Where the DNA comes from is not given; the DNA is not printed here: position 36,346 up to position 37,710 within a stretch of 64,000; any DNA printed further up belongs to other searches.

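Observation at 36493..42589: ino1-centred cluster: two cytidylyltransferase-like genes, two CDP-alcohol phosphotransferases and a HAD phosphatase, a candidate CDP-inositol head-group pathway of unknown product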

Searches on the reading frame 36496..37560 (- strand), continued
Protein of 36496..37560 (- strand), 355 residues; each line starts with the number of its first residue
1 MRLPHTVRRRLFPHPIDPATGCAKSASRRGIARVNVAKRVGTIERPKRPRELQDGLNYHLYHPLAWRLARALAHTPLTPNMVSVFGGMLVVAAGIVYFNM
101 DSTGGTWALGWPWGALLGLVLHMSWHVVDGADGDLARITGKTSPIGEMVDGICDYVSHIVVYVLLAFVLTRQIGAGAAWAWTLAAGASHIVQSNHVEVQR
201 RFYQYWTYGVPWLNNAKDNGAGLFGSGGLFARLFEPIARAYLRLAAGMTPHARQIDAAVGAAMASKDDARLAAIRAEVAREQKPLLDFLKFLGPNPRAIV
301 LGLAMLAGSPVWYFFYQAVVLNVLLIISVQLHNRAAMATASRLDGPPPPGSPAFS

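Call 98: search_protein_families(library=pfam, proteins=[P0351, P0359, P0444, P0406, P0341, P0397], max_evalue=0.001)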
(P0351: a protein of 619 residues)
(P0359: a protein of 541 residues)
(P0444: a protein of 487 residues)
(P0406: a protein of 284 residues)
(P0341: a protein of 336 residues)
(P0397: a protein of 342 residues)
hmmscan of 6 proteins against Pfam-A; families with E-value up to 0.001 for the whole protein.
P0351 (619 aa): 2 families
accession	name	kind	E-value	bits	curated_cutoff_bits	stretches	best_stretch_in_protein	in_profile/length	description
PF00294.29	PfkB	-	3.7e-24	86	25.8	1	26-268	34-287/302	pfkB family carbohydrate kinase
PF01066.26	CDP-OH_P_transf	-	5.7e-10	40.2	22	1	352-450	3-94/152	CDP-alcohol phosphatidyltransferase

P0359 (541 aa): 4 families
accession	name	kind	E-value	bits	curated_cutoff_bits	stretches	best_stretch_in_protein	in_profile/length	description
PF01128.25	IspD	-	9.2e-46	156.8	27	1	310-533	2-220/221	2-C-methyl-D-erythritol 4-phosphate cytidylyltransferase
PF01066.26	CDP-OH_P_transf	-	2.2e-14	54.6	22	1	40-138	2-93/152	CDP-alcohol phosphatidyltransferase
PF12804.13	NTP_transf_3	-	1.8e-09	38.4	27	1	311-443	1-124/160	MobA-like NTP transferase domain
PF00483.29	NTP_transferase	-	1.9e-06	28.1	21.2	1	311-382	2-78/245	Nucleotidyl transferase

P0444 (487 aa): 1 family
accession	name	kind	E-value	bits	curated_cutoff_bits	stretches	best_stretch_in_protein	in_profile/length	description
PF01066.26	CDP-OH_P_transf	-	1.1e-13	52.3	22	1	226-324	3-96/152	CDP-alcohol phosphatidyltransferase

P0406 (284 aa): 1 family
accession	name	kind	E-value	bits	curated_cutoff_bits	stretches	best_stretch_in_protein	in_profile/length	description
PF01066.26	CDP-OH_P_transf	-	1.3e-09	39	22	1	197-278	3-80/152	CDP-alcohol phosphatidyltransferase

P0341 (336 aa): 1 family
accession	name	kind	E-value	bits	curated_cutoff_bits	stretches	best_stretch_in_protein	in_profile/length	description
PF01066.26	CDP-OH_P_transf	-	4.2e-10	40.6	22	1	61-157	3-94/152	CDP-alcohol phosphatidyltransferase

P0397 (342 aa): 1 family
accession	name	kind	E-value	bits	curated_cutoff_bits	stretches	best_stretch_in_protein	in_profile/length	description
PF01066.26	CDP-OH_P_transf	-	7.2e-11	43.1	22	1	53-144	3-86/152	CDP-alcohol phosphatidyltransferase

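Call 99: find_encoding_contigs(protein=P0359, flank=6000, max_places=2)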
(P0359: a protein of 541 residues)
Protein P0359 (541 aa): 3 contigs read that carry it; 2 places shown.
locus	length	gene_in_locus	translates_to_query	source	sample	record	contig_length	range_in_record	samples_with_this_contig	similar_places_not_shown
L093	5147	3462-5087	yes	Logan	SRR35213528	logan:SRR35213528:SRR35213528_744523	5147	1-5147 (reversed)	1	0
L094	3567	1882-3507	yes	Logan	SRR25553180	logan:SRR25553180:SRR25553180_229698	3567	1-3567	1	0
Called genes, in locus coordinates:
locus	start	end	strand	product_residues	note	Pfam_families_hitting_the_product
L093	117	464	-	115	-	PF07238:PilZ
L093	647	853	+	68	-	-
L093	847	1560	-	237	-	PF01510:Amidase_2, PF01471:PG_binding_1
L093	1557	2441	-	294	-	PF00892:EamA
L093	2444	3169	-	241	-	PF27507:DjlA_TM (weak), PF05099:TerB, PF00226:DnaJ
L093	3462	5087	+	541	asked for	PF01066:CDP-OH_P_transf, PF00483:NTP_transferase (weak), PF01128:IspD, PF12804:NTP_transf_3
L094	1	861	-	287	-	?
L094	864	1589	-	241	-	PF27507:DjlA_TM (weak), PF05099:TerB, PF00226:DnaJ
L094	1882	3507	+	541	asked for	PF01066:CDP-OH_P_transf, PF00483:NTP_transferase (weak), PF01128:IspD, PF12804:NTP_transf_3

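Call 100: find_encoding_contigs(protein=P0351, flank=6000, max_places=2)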
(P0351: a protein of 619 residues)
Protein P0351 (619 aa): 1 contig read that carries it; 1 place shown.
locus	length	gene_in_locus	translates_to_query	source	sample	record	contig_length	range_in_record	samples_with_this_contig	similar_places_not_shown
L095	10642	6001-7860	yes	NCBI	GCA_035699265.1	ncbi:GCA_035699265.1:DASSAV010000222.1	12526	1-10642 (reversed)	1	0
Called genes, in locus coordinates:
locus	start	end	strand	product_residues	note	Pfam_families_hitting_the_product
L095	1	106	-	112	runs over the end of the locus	-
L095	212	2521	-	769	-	PF02359:CDC48_N, PF02933:CDC48_2, PF05496:RuvB_N (weak), PF13191:AAA_16 (weak), PF00004:AAA, PF17862:AAA_lid_3, PF00004:AAA, PF17862:AAA_lid_3, +20 more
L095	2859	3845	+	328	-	PF01513:NAD_kinase, PF20143:NAD_kinase_C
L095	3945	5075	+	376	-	PF03706:LPG_synthase_TM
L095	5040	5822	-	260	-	PF00483:NTP_transferase (weak), PF12804:NTP_transf_3, PF02348:CTP_transf_3 (weak)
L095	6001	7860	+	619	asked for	PF00294:PfkB, PF01066:CDP-OH_P_transf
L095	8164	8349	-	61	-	-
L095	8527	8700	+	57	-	-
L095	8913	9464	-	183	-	PF00872:Transposase_mut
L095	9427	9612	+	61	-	-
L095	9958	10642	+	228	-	?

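Call 101: search_protein_families(library=ncbifam, proteins=[P0351, P0359, L095:5040-5822:-], max_evalue=0.00001)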
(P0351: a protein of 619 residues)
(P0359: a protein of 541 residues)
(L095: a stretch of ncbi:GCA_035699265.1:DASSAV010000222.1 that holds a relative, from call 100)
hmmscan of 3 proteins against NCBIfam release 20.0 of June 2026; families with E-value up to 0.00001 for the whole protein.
P0351 (619 aa): 11 families
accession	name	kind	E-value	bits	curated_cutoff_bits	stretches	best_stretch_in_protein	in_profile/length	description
NF040950.1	archin_ph_syn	equivalog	5.4e-12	46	180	1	343-451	16-118/191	archaetidylinositol phosphate synthase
NF049991.1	TagKinase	equivalog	1.9e-09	36.8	420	1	160-282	185-303/321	tagatose kinase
TIGR03828.1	pfkB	equivalog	5.7e-09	35.4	292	1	187-274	199-285/305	1-phosphofructokinase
NF045883.1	PIPSynth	equivalog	1.8e-08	34.3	170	1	343-435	15-104/197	phosphatidylinositol phosphate synthase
TIGR02152.1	D_ribokin_bact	equivalog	1.9e-08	34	299.65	1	164-266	170-276/298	ribokinase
NF041332.1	KDG_KDGal_kin_Halo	equivalog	2.2e-08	33.9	440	1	161-271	181-292/320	bifunctional 2-dehydro-3-deoxygluconokinase/2-dehydro-3-deoxygalactonokinase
TIGR03168.1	1-PFK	subfamily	2.8e-08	33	216.4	1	186-273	198-284/305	hexose kinase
TIGR04382.1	myo_inos_iolC_N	equivalog_domain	1.3e-07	31.2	300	1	162-264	181-283/309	5-dehydro-2-deoxygluconokinase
NF008353.0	PRK11142.1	equivalog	2e-07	30.8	341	1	164-267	173-280/307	ribokinase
NF052444.1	DhDoxglucKinKdgK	equivalog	2e-07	30.7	400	1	196-269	215-288/303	2-dehydro-3-deoxygluconokinase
NF041135.1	IPPtranDIPPsyn_Thcocales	equivalog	2.9e-07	29.8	580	1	351-453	250-346/419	bifunctional L-myo-inositol-1-phosphate cytidylyltransferase/CDP-L-myo-inositol myo-inositolphosphotransferase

P0359 (541 aa): 20 families
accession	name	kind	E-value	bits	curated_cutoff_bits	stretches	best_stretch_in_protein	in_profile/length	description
TIGR00453.1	ispD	equivalog_domain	2.5e-51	174.2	181.3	1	312-532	3-219/219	2-C-methyl-D-erythritol 4-phosphate cytidylyltransferase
NF001186.0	PRK00155.2-3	equivalog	5.6e-47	160.1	253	1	310-533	6-223/224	2-C-methyl-D-erythritol 4-phosphate cytidylyltransferase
NF001183.0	PRK00155.1-3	subfamily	8.6e-44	149.6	166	1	312-535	5-234/237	D-ribitol-5-phosphate cytidylyltransferase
NF006899.0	PRK09382.1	equivalog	4.8e-38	131.3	417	1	309-535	7-223/387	bifunctional 2-C-methyl-D-erythritol 4-phosphate cytidylyltransferase/2-C-methyl-D-erythritol 2,4-cyclodiphosphate synthase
NF009924.0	PRK13385.1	subfamily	2.9e-36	125.2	342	1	310-536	4-227/230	2-C-methyl-D-erythritol 4-phosphate cytidylyltransferase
NF040950.1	archin_ph_syn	equivalog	2.2e-13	50.5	180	1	32-140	16-118/191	archaetidylinositol phosphate synthase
NF041135.1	IPPtranDIPPsyn_Thcocales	equivalog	3.9e-12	45.9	580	1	38-156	248-360/419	bifunctional L-myo-inositol-1-phosphate cytidylyltransferase/CDP-L-myo-inositol myo-inositolphosphotransferase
NF001457.0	PRK00317.1-3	equivalog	1e-10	41.4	164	1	310-453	3-137/200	molybdenum cofactor guanylyltransferase MobA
NF045883.1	PIPSynth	equivalog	2.2e-09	37.3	170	1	35-137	18-117/197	phosphatidylinositol phosphate synthase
TIGR00454.1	TIGR00454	hypoth_equivalog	2.7e-09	37.2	174.7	1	312-440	4-127/183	TIGR00454 family protein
TIGR01173.1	glmU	equivalog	1.1e-08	34.3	366.85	1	312-432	4-120/452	bifunctional UDP-N-acetylglucosamine diphosphorylase/glucosamine-1-phosphate N-acetyltransferase GlmU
NF010932.0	PRK14352.1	equivalog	1.3e-08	33.9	611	1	310-439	8-136/488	bifunctional UDP-N-acetylglucosamine diphosphorylase/glucosamine-1-phosphate N-acetyltransferase GlmU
NF010934.1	PRK14354.1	equivalog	1.8e-08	33.3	450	1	311-440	2-126/447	bifunctional UDP-N-acetylglucosamine diphosphorylase/glucosamine-1-phosphate N-acetyltransferase GlmU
NF010933.0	PRK14353.1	equivalog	5.5e-08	31.8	505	1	308-439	5-133/453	bifunctional UDP-N-acetylglucosamine diphosphorylase/glucosamine-1-phosphate N-acetyltransferase GlmU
TIGR04217.1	archae_ser_T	exception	5.8e-08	32.8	200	1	41-139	9-99/221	archaetidylserine synthase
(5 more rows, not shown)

L095:5040-5822:- (260 aa): 16 families
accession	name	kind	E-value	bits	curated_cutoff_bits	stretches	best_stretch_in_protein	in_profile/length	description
NF041135.1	IPPtranDIPPsyn_Thcocales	equivalog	3.5e-30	105.3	580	1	1-254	1-237/419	bifunctional L-myo-inositol-1-phosphate cytidylyltransferase/CDP-L-myo-inositol myo-inositolphosphotransferase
TIGR03992.1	Arch_glmU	subfamily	2.7e-18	66.1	292.1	1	1-223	1-217/393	bifunctional sugar-1-phosphate nucleotidylyltransferase/acetyltransferase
NF041313.1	UDPGP_AglF_Halo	equivalog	1.1e-12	47.9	400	1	1-233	1-234/234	UTP--glucose-1-phosphate uridylyltransferase AglF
NF045761.1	NAMPUrTaseMurU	equivalog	6.6e-12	45.8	250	1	1-119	1-121/226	N-acetylmuramate alpha-1-phosphate uridylyltransferase MurU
NF041173.1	Sug_nt_acttase_Thmprot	equivalog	3.2e-10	39.5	600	1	1-223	1-217/405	bifunctional sugar-1-phosphate nucleotidylyltransferase/acetyltransferase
TIGR03310.1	matur_MocA_YgfJ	equivalog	1.6e-08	34.8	186.45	1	3-116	2-110/188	molybdenum cofactor cytidylyltransferase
TIGR01173.1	glmU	equivalog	2.4e-08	33.3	366.85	1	2-97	2-89/452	bifunctional UDP-N-acetylglucosamine diphosphorylase/glucosamine-1-phosphate N-acetyltransferase GlmU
TIGR01208.1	rmlA_long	equivalog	3.2e-07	29.6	320.25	1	2-114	1-115/353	glucose-1-phosphate thymidylyltransferase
TIGR01099.1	galU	equivalog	3.7e-07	30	326.8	1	1-72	2-74/261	UTP--glucose-1-phosphate uridylyltransferase GalU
NF045782.1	NicBOxredNboR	equivalog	3.8e-07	30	260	1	4-62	12-68/206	nicotine blue oxidoreductase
NF010932.0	PRK14352.1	equivalog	3.9e-07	29.1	611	1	3-120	9-125/488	bifunctional UDP-N-acetylglucosamine diphosphorylase/glucosamine-1-phosphate N-acetyltransferase GlmU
NF010935.0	PRK14355.1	equivalog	4.7e-07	28.8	718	1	3-65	6-67/459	bifunctional UDP-N-acetylglucosamine diphosphorylase/glucosamine-1-phosphate N-acetyltransferase GlmU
NF045665.1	NTPtran_DVU1551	equivalog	6.1e-07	28.8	315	1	2-96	2-87/359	DVU_1551 family NTP transferase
NF010933.0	PRK14353.1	equivalog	1.2e-06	27.5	505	1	3-72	8-76/453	bifunctional UDP-N-acetylglucosamine diphosphorylase/glucosamine-1-phosphate N-acetyltransferase GlmU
NF010938.0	PRK14358.1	equivalog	6.6e-06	24.9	500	1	3-90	10-95/481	bifunctional N-acetylglucosamine-1-phosphate uridyltransferase/glucosamine-1-phosphate acetyltransferase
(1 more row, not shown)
